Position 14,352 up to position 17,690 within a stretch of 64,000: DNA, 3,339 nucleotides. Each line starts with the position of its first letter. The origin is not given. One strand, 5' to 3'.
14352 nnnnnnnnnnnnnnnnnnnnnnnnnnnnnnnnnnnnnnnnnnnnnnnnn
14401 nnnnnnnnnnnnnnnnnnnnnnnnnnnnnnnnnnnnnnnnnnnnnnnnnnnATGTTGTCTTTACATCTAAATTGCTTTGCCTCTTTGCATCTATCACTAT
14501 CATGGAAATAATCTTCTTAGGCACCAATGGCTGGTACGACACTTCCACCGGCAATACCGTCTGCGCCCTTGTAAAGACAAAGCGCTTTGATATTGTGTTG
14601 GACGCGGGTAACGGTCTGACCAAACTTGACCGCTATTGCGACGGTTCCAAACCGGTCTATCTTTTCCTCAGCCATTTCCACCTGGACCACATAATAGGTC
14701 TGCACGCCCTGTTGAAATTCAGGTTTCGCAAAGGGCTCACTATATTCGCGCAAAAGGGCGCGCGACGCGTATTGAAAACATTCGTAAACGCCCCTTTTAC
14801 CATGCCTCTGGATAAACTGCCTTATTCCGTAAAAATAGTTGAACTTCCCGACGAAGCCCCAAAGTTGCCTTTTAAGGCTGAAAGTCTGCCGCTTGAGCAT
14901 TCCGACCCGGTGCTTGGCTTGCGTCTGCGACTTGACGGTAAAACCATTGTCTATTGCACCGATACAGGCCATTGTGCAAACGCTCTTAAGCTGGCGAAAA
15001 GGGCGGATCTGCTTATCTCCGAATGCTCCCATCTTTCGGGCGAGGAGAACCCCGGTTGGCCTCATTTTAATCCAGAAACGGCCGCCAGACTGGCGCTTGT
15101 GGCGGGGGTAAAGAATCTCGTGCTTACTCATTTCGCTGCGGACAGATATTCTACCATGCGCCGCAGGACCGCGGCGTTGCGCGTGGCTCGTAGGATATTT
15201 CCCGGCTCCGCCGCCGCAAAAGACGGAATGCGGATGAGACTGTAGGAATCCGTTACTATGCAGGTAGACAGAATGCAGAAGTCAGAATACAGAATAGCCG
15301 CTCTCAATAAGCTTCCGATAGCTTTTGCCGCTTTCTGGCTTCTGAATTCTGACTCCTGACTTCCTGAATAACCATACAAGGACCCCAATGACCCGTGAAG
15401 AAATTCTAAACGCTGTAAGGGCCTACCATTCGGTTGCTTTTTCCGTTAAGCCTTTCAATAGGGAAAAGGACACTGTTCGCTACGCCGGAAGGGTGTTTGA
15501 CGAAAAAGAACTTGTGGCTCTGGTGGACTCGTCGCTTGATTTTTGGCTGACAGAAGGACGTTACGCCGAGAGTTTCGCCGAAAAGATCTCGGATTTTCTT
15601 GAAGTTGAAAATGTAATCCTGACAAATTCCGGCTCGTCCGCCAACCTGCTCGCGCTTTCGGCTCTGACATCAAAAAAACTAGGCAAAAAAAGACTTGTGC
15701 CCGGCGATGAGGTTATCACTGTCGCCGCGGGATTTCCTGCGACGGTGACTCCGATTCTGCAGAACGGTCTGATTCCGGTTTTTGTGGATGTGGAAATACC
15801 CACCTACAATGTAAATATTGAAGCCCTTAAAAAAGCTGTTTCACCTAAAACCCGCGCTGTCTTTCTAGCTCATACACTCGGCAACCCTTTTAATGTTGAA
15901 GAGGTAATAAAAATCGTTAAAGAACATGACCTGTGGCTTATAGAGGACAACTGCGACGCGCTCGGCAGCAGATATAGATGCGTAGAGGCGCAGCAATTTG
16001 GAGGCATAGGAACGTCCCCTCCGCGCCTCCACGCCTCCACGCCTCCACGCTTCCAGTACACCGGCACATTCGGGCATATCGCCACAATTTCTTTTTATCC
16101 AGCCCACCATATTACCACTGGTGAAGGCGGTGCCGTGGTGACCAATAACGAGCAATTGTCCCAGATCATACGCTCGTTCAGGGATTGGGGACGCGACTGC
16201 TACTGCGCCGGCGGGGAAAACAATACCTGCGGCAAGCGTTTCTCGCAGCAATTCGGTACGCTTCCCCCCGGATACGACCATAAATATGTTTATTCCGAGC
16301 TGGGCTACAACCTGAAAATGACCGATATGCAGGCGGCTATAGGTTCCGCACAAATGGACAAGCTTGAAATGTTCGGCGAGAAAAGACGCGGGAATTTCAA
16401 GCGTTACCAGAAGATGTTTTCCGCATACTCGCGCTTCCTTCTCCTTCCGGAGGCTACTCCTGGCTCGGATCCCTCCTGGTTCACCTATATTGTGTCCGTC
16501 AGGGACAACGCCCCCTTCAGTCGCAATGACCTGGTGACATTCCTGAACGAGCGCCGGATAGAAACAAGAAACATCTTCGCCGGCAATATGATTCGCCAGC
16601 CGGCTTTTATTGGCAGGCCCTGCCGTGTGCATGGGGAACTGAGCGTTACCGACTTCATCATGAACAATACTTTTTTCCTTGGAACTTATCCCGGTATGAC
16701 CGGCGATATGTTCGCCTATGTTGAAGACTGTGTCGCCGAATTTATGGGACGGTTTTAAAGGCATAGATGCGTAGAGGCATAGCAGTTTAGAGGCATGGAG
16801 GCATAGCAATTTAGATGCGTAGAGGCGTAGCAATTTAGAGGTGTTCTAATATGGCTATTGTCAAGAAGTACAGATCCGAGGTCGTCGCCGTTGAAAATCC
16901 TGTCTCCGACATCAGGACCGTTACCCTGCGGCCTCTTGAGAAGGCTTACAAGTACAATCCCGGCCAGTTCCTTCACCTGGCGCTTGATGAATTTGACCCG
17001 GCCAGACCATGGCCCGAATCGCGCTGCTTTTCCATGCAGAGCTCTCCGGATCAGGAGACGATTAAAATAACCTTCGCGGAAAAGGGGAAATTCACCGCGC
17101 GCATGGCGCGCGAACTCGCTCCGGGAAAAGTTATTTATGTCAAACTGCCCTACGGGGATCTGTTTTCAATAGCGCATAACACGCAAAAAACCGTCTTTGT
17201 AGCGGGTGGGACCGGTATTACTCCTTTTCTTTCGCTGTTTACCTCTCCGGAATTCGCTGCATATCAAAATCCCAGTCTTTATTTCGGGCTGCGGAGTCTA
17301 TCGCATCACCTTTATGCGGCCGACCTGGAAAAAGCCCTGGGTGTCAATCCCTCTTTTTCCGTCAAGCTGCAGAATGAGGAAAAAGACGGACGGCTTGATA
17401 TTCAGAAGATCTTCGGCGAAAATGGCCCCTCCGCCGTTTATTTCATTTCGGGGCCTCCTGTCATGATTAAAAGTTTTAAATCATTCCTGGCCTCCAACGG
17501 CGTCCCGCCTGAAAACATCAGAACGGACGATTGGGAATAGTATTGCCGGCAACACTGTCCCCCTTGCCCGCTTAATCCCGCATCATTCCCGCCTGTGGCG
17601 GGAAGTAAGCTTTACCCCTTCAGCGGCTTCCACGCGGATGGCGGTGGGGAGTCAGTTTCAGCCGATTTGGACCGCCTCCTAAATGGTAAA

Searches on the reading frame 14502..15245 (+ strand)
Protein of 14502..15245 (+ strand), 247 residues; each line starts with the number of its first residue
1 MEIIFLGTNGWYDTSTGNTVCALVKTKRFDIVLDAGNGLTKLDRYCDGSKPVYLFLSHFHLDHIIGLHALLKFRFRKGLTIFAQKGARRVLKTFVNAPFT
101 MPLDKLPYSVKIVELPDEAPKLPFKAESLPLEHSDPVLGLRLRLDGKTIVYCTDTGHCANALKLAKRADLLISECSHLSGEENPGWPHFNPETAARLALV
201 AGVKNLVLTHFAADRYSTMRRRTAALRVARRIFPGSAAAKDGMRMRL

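Call 11: search_protein_families(library=pfam, proteins=[window:14502-15245:+])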
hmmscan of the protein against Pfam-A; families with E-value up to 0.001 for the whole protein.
window:14502-15245:+ (247 aa): 2 families
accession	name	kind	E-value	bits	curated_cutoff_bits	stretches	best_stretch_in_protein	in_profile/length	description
PF12706.13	Lactamase_B_2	-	7.9e-21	75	27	1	31-211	3-200/200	Beta-lactamase superfamily domain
PF00753.33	Lactamase_B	-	3.3e-08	34.1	22.7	1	17-155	4-150/196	Metallo-beta-lactamase superfamily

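Call 12: search_protein_families(library=ncbifam, proteins=[window:14502-15245:+])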
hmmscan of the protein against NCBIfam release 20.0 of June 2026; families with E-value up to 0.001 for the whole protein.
window:14502-15245:+ (247 aa): 12 families
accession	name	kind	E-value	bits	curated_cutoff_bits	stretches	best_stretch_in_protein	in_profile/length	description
TIGR02651.1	RNase_Z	equivalog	7.5e-31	107.3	292.95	2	146-246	201-301/302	ribonuclease Z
NF000801.0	PRK00055.1-3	equivalog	3.7e-30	105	252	2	145-246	203-302/307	ribonuclease Z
NF041851.1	cyc_nuc_deg_phdiest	equivalog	1.2e-19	70.7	400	1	1-213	1-223/253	cyclic nucleotide-degrading phosphodiesterase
NF000800.0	PRK00055.1-1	equivalog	8.2e-18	64.4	398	2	144-243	202-301/305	ribonuclease Z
NF000805.0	PRK00055.2-3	equivalog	4.4e-15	55.7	416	1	145-236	199-288/307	ribonuclease Z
NF000804.0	PRK00055.2-1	equivalog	1.9e-14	53.5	402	1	146-241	200-293/306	ribonuclease Z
TIGR02649.1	true_RNase_BN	exception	4e-13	49.1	563.7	2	144-241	201-298/304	ribonuclease BN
TIGR03307.1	PhnP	equivalog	7.3e-12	45.2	272.25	1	18-212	36-222/249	phosphonate metabolism protein PhnP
NF002558.0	PRK02126.1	subfamily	2.5e-10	39.9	315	1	143-232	239-331/345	ribonuclease Z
NF041257.1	GntH_guanitoxin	equivalog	4.6e-08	32.3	333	0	1-78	13-95/374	guanitoxin biosynthesis MBL fold metallo-hydrolase GntH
TIGR02650.1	RNase_Z_T_toga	equivalog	0.0002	20.7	507.05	0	31-86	21-81/277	ribonuclease Z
NF000806.0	PRK00055.2-4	equivalog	0.00037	19.8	363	0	135-173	157-195/280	ribonuclease Z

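Call 57: search_protein_families(library=padloc, proteins=[window:14502-15245:+], max_evalue=0.01)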
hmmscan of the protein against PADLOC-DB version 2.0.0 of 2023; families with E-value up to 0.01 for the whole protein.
window:14502-15245:+ (247 aa): 0 families

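Call 106: find_homologous_proteins(query=window:14502-15245:+, max_evalue=1e-30)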
Query window:14502-15245:+ (247 aa): 3252 proteins with E <= 1e-30 among 5133 candidates; the best 120 are listed.
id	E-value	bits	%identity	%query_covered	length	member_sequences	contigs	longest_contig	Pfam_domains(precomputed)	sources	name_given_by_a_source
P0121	5.2e-164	562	100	100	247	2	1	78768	PF12706.14,PF23023.2,PF00753.34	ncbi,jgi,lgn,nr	ncbi:MAG TPA: MBL fold metallo-hydrolase [Elusimicrobia bacterium]|nr:MBL fold metallo-hydrolase [El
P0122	3.3e-136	471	83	100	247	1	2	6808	PF12706.14,PF23023.2,PF00753.34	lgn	-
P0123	6.5e-136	470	82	100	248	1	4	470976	PF12706.14,PF23023.2,PF00753.34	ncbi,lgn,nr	ncbi:MAG: MBL fold metallo-hydrolase [Elusimicrobia bacterium]|nr:MBL fold metallo-hydrolase [Elusim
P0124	3.7e-131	454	81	100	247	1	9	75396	PF12706.14,PF00753.34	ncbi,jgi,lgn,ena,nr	ncbi:MAG: MBL fold metallo-hydrolase [Elusimicrobia bacterium GWF2_52_66]|nr:MAG: MBL fold metallo-h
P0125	1.2e-130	453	81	100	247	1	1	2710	PF12706.14,PF23023.2,PF00753.34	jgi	-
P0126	8.2e-130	450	80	100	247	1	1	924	PF12706.14,PF23023.2,PF00753.34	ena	-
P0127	1.7e-123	429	74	100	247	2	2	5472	PF12706.14,PF23023.2,PF00753.34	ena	-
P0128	1.4e-121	423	73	98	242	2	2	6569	PF12706.14,PF00753.34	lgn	-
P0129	1.5e-121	423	72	100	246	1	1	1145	PF12706.14,PF23023.2,PF00753.34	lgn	-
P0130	3.5e-121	422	74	98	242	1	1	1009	PF12706.14,PF00753.34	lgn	-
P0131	6.1e-119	414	70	100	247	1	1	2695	PF12706.14,PF00753.34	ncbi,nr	ncbi:MAG: MBL fold metallo-hydrolase [Elusimicrobiota bacterium]|nr:MBL fold metallo-hydrolase [Elus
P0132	3.6e-118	412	70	100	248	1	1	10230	PF12706.14,PF23023.2,PF00753.34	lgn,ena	-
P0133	2.4e-117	409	69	100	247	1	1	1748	PF12706.14,PF00753.34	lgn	-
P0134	2.5e-117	409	70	99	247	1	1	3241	PF12706.14,PF23023.2,PF00753.34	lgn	-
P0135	3.1e-117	409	69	99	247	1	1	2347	PF12706.14,PF00753.34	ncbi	-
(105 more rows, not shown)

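Call 107: find_encoding_contigs(protein=P0123, flank=5000, max_places=2)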
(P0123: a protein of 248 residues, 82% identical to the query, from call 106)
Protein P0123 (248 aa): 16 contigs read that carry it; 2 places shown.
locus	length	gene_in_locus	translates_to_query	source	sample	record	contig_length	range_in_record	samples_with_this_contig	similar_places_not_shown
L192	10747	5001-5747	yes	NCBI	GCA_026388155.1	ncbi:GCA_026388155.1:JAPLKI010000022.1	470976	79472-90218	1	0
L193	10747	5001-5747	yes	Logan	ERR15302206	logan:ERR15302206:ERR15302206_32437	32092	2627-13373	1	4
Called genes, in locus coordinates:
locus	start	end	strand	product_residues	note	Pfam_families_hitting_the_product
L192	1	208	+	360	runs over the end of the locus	PF01073:3Beta_HSD, PF01370:Epimerase, PF02719:Polysacc_synt_2, PF04321:RmlD_sub_bind, PF07993:NAD_binding_4, PF16363:GDP_Man_Dehyd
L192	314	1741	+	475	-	PF00483:NTP_transferase, PF12804:NTP_transf_3, PF22640:ManC_GMP_beta-helix, PF01050:MannoseP_isomer, PF07883:Cupin_2 (weak)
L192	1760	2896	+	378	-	PF01370:Epimerase, PF04321:RmlD_sub_bind (weak), PF16363:GDP_Man_Dehyd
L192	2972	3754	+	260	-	PF00483:NTP_transferase, PF12804:NTP_transf_3 (weak)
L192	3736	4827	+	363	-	PF01073:3Beta_HSD, PF01370:Epimerase, PF04321:RmlD_sub_bind, PF16363:GDP_Man_Dehyd, PF02719:Polysacc_synt_2, PF07993:NAD_binding_4 (weak)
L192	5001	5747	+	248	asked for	PF23023:Anti-Pycsar_Apyc1 (faint), PF00753:Lactamase_B, PF12706:Lactamase_B_2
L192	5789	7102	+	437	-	PF00155:Aminotran_1_2 (weak), PF01041:DegT_DnrJ_EryC1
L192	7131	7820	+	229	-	PF00175:NAD_binding_1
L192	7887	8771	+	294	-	PF01370:Epimerase, PF04321:RmlD_sub_bind (weak), PF07993:NAD_binding_4 (faint), PF16363:GDP_Man_Dehyd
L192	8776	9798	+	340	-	PF01073:3Beta_HSD, PF01370:Epimerase, PF02719:Polysacc_synt_2, PF04321:RmlD_sub_bind, PF07993:NAD_binding_4, PF08659:KR, PF16363:GDP_Man_Dehyd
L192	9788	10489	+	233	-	PF00535:Glycos_transf_2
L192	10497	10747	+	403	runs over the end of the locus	PF09594:GT87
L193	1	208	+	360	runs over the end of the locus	PF01073:3Beta_HSD, PF01370:Epimerase, PF02719:Polysacc_synt_2, PF04321:RmlD_sub_bind, PF07993:NAD_binding_4, PF16363:GDP_Man_Dehyd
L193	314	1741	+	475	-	PF00483:NTP_transferase, PF12804:NTP_transf_3, PF22640:ManC_GMP_beta-helix, PF01050:MannoseP_isomer, PF07883:Cupin_2 (weak)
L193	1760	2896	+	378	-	PF01370:Epimerase, PF04321:RmlD_sub_bind (weak), PF16363:GDP_Man_Dehyd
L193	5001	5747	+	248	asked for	PF23023:Anti-Pycsar_Apyc1 (faint), PF00753:Lactamase_B, PF12706:Lactamase_B_2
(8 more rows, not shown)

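Call 108: find_encoding_contigs(protein=P0122, flank=5000, max_places=2)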
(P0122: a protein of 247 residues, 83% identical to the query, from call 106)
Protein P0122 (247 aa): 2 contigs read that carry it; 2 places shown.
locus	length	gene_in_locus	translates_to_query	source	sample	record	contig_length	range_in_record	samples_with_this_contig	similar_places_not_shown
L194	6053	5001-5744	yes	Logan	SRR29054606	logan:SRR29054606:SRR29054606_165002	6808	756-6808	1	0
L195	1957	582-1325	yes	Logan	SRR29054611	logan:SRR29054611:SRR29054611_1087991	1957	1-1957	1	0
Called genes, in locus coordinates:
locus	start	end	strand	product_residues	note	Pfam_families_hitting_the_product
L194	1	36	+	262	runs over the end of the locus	?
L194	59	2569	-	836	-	PF22666:Glyco_hydro_2_N2, PF02837:Glyco_hydro_2_N (weak), PF00703:Glyco_hydro_2, PF17786:Mannosidase_ig, PF17753:Ig_mannosidase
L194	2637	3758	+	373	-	PF00480:ROK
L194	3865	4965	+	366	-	PF01073:3Beta_HSD, PF01370:Epimerase, PF04321:RmlD_sub_bind, PF16363:GDP_Man_Dehyd, PF07993:NAD_binding_4 (faint), PF02719:Polysacc_synt_2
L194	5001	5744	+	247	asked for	PF23023:Anti-Pycsar_Apyc1 (faint), PF00753:Lactamase_B, PF12706:Lactamase_B_2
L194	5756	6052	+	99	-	?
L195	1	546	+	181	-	?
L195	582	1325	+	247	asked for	PF23023:Anti-Pycsar_Apyc1 (faint), PF00753:Lactamase_B, PF12706:Lactamase_B_2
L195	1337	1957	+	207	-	?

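Call 109: find_encoding_contigs(protein=P0127, flank=5000, max_places=2)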
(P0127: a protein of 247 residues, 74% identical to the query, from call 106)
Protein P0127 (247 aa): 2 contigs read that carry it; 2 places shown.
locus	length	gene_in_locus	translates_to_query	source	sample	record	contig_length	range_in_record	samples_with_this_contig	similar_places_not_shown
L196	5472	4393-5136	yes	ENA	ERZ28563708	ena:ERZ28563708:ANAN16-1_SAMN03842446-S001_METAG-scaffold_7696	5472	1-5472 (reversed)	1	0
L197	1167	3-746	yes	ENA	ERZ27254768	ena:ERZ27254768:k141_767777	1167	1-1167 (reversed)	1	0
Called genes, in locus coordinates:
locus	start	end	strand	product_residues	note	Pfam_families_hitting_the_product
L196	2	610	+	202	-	?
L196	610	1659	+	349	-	-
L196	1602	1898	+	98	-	PF16363:GDP_Man_Dehyd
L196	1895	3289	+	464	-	PF00483:NTP_transferase, PF12804:NTP_transf_3, PF22640:ManC_GMP_beta-helix, PF01050:MannoseP_isomer, PF07883:Cupin_2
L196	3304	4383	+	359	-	PF01073:3Beta_HSD, PF01370:Epimerase, PF04321:RmlD_sub_bind, PF16363:GDP_Man_Dehyd, PF02719:Polysacc_synt_2, PF07993:NAD_binding_4 (weak)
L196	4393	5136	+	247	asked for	PF23023:Anti-Pycsar_Apyc1 (faint), PF00753:Lactamase_B, PF12706:Lactamase_B_2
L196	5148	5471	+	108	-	?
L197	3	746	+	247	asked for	PF23023:Anti-Pycsar_Apyc1 (faint), PF00753:Lactamase_B, PF12706:Lactamase_B_2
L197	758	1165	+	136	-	?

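Call 110: find_encoding_contigs(protein=P0128, flank=5000, max_places=2)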
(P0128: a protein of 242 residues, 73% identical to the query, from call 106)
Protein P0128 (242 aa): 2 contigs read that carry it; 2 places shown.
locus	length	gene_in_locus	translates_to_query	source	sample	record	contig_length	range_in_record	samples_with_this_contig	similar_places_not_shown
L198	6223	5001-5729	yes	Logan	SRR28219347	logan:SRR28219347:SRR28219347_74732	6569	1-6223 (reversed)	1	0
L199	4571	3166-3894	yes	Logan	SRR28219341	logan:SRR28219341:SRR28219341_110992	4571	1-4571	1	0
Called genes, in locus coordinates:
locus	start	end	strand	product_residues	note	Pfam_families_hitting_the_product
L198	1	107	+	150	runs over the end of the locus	?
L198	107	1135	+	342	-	PF01370:Epimerase, PF04321:RmlD_sub_bind, PF16363:GDP_Man_Dehyd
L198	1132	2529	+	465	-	PF00483:NTP_transferase, PF12804:NTP_transf_3, PF22640:ManC_GMP_beta-helix, PF01050:MannoseP_isomer, PF07883:Cupin_2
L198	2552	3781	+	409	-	PF08421:Methyltransf_13, PF13489:Methyltransf_23, PF08484:Methyltransf_14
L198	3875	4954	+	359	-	PF01073:3Beta_HSD, PF01370:Epimerase, PF04321:RmlD_sub_bind, PF16363:GDP_Man_Dehyd, PF02719:Polysacc_synt_2, PF07993:NAD_binding_4 (weak)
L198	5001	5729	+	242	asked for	PF00753:Lactamase_B, PF12706:Lactamase_B_2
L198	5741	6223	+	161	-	?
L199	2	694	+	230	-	?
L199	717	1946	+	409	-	PF08421:Methyltransf_13, PF13489:Methyltransf_23, PF08484:Methyltransf_14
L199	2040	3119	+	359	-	PF01073:3Beta_HSD, PF01370:Epimerase, PF04321:RmlD_sub_bind, PF16363:GDP_Man_Dehyd, PF02719:Polysacc_synt_2, PF07993:NAD_binding_4 (weak)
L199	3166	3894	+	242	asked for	PF00753:Lactamase_B, PF12706:Lactamase_B_2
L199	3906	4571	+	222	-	?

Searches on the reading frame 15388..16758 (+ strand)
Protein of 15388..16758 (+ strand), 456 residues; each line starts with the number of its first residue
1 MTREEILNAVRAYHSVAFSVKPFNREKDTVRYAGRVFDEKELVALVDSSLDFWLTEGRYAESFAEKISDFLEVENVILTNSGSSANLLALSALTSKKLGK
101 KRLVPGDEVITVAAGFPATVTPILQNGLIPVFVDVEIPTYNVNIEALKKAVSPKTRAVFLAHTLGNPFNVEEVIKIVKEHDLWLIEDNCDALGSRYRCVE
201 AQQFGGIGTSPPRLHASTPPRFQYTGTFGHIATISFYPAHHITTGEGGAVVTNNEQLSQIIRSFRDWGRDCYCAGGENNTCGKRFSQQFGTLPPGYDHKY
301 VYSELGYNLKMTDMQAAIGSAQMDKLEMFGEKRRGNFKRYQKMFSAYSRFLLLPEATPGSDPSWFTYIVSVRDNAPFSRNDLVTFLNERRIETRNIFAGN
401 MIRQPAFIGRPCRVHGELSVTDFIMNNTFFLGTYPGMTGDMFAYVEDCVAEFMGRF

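Call 11: search_protein_families(library=pfam, proteins=[window:15388-16758:+])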
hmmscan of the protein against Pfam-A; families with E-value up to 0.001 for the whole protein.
window:15388-16758:+ (456 aa): 3 families
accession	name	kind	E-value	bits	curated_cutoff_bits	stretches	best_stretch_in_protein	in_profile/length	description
PF01041.23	DegT_DnrJ_EryC1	-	1.2e-87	294.9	19.8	1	41-449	6-359/360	DegT/DnrJ/EryC1/StrS aminotransferase family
PF00266.25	Aminotran_5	-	5.8e-07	29.2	21.5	1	61-195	46-183/371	Aminotransferase class-V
PF01053.26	Cys_Met_Meta_PP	-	3.4e-05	23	27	1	61-189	55-175/381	Cys/Met metabolism PLP-dependent enzyme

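Call 12: search_protein_families(library=ncbifam, proteins=[window:15388-16758:+])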
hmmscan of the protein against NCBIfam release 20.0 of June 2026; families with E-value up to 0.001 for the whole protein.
window:15388-16758:+ (456 aa): 21 families
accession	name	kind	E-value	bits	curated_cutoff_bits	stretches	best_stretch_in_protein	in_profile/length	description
NF011936.0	PRK15407.1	equivalog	1.5e-203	676.4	423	1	2-454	9-437/440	lipopolysaccharide biosynthesis protein RfbH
TIGR04181.1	NHT_00031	hypoth_equivalog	3.7e-48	164.2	420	2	52-263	24-219/359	LegC family aminotransferase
TIGR03588.1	PseC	equivalog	6.9e-48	163.5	423.5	2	226-394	170-324/380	UDP-4-amino-4,6-dideoxy-N-acetyl-beta-L-altrosamine transaminase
NF008687.0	PRK11706.1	equivalog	9.7e-35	120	375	2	55-208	28-173/375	dTDP-4-amino-4,6-dideoxygalactose transaminase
NF008658.2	PRK11658.1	equivalog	7.7e-32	110.4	631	2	36-215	11-179/379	UDP-4-amino-4-deoxy-L-arabinose aminotransferase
TIGR04427.1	PLP_DesI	equivalog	2.2e-27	96.2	650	2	36-205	28-189/390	dTDP-4-dehydro-6-deoxyglucose aminotransferase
TIGR02379.1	ECA_wecE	subfamily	5.7e-27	94.4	434.85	2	55-208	28-173/376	dTDP-4-amino-4,6-dideoxy-D-glucose transaminase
NF006488.0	PRK08912.1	equivalog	4.4e-09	35.8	498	1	102-190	107-189/387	aminotransferase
NF004770.0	PRK06108.1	subfamily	1.4e-07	30.7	422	1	65-188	88-210/396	pyridoxal phosphate-dependent aminotransferase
NF005817.0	PRK07683.1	equivalog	1.6e-05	23.8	575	1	103-188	110-201/387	aminotransferase A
NF041364.1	GntC_guanitoxin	equivalog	2e-05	23.7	415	1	71-188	58-174/356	guanitoxin biosynthesis PLP-dependent (S)-gamma-hydroxy-L-arginine cyclodehydratase GntC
NF006569.0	PRK09082.1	subfamily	4.3e-05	22.8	420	1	104-188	113-203/386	methionine aminotransferase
NF005305.0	PRK06836.1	equivalog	4.6e-05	22.8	376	1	60-161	85-177/396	pyridoxal phosphate-dependent aminotransferase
TIGR00707.1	argD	subfamily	8.5e-05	21.5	410.05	1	60-166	71-182/381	acetylornithine/succinylornithine family transaminase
TIGR01326.1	OAH_OAS_sulfhy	subfamily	0.0001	21.1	495.1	1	73-191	72-182/418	O-acetylhomoserine aminocarboxypropyltransferase/cysteine synthase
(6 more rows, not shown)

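Call 15: find_encoding_contigs(protein=window:15388-16758:+, flank=6000, max_places=10)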
Protein window:15388-16758:+ (456 aa): 4 contigs read that carry it; 1 place shown.
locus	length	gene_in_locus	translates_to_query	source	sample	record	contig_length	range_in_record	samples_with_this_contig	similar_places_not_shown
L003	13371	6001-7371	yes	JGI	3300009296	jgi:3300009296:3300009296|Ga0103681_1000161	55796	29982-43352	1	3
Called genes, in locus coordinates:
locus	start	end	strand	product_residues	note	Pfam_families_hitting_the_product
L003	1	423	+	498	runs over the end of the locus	PF00483:NTP_transferase, PF12804:NTP_transf_3, PF22640:ManC_GMP_beta-helix, PF01050:MannoseP_isomer, PF07883:Cupin_2 (weak)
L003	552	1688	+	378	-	PF01370:Epimerase, PF04321:RmlD_sub_bind (weak), PF16363:GDP_Man_Dehyd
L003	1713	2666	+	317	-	PF01370:Epimerase, PF16363:GDP_Man_Dehyd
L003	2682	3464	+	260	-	PF00483:NTP_transferase, PF12804:NTP_transf_3 (weak)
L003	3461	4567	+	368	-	PF01073:3Beta_HSD, PF01370:Epimerase, PF04321:RmlD_sub_bind, PF16363:GDP_Man_Dehyd, PF02719:Polysacc_synt_2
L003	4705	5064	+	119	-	PF05635:23S_rRNA_IVP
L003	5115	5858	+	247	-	PF23023:Anti-Pycsar_Apyc1 (weak), PF00753:Lactamase_B, PF12706:Lactamase_B_2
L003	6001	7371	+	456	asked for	PF01041:DegT_DnrJ_EryC1, PF00266:Aminotran_5 (weak)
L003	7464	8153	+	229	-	PF00175:NAD_binding_1 (weak)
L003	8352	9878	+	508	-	PF03102:NeuB, PF07883:Cupin_2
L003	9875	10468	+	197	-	-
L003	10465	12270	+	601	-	PF02776:TPP_enzyme_N, PF00205:TPP_enzyme_M, PF02775:TPP_enzyme_C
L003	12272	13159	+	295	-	PF01370:Epimerase, PF04321:RmlD_sub_bind, PF16363:GDP_Man_Dehyd (faint)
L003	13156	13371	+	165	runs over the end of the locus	PF00293:NUDIX (weak)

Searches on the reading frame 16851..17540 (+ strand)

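Call 11: search_protein_families(library=pfam, proteins=[window:16851-17540:+])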
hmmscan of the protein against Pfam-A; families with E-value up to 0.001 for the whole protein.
window:16851-17540:+ (229 aa): 2 families
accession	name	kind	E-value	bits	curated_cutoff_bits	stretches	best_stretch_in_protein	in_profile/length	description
PF00175.26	NAD_binding_1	-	1.6e-07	32.4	22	1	116-209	1-107/109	Oxidoreductase NAD-binding domain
PF08022.18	FAD_binding_8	-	0.00034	21.1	22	1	18-92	13-85/109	FAD-binding domain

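Call 12: search_protein_families(library=ncbifam, proteins=[window:16851-17540:+])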
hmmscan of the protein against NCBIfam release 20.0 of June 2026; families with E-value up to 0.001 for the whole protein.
window:16851-17540:+ (229 aa): 18 families
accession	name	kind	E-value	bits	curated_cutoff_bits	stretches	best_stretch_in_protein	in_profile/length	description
NF045803.1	MethMoxFADbindMmoC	equivalog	2.5e-16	59.4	500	1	3-223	103-335/343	aromatic/alkene monooxygenase hydroxylase FAD-binding subunit MmoC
NF009805.0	PRK13289.1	equivalog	4.6e-16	58.7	432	1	15-224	163-388/399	NO-inducible flavohemoprotein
TIGR02160.1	PA_CoA_Oxy5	hypoth_equivalog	8.9e-14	51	420.8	1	19-226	14-239/352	1,2-phenylacetyl-CoA epoxidase subunit PaaE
NF005963.0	PRK08051.1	equivalog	5.8e-13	48.7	230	1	8-162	5-154/233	NAD(P)H-flavin reductase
NF040810.1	BenC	equivalog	1.1e-12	47.8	430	1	5-223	103-325/333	benzoate 1,2-dioxygenase electron transfer component BenC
NF006220.0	PRK08345.1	subfamily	1.3e-12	47.6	395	1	28-222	36-245/294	cytochrome-c3 hydrogenase subunit gamma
NF000796.0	PRK00054.1-1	equivalog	1.9e-10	40.5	224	1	12-162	6-140/254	dihydroorotate dehydrogenase electron transfer subunit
NF040830.1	sulfhyd_ShyC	equivalog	9.1e-10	38.2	600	1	9-158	9-156/288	NAD(P)-dependent hydrogenase/sulfhydrogenase 2 subunit gamma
TIGR01941.1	nqrF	equivalog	2.2e-09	36.7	295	1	88-228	248-403/405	NADH:ubiquinone reductase (Na(+)-transporting) subunit F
TIGR02911.1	sulfite_red_B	equivalog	2.7e-09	36.5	288.6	1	34-224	30-220/261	anaerobic sulfite reductase subunit AsrB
NF058606.1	GlBtMonoRdsGbcB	equivalog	2.2e-08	33.4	500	1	18-130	25-137/362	glycine betaine monooxygenase reductase subunit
NF000798.0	PRK00054.1-3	equivalog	1.5e-07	31.3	219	1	29-149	25-136/244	dihydroorotate dehydrogenase electron transfer subunit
NF007964.0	PRK10684.1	equivalog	1.8e-06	27.1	383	1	7-177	10-178/333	NADH oxidoreductase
NF008822.0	PRK11872.1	equivalog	2.1e-06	27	402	1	21-218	123-325/341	anthranilate 1,2-dioxygenase electron transfer component AntC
NF040835.1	sulfhyd_HydG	equivalog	3.9e-06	26.4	650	1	30-223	45-243/292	NADPH-dependent hydrogenase/sulfhydrogenase 1 subunit gamma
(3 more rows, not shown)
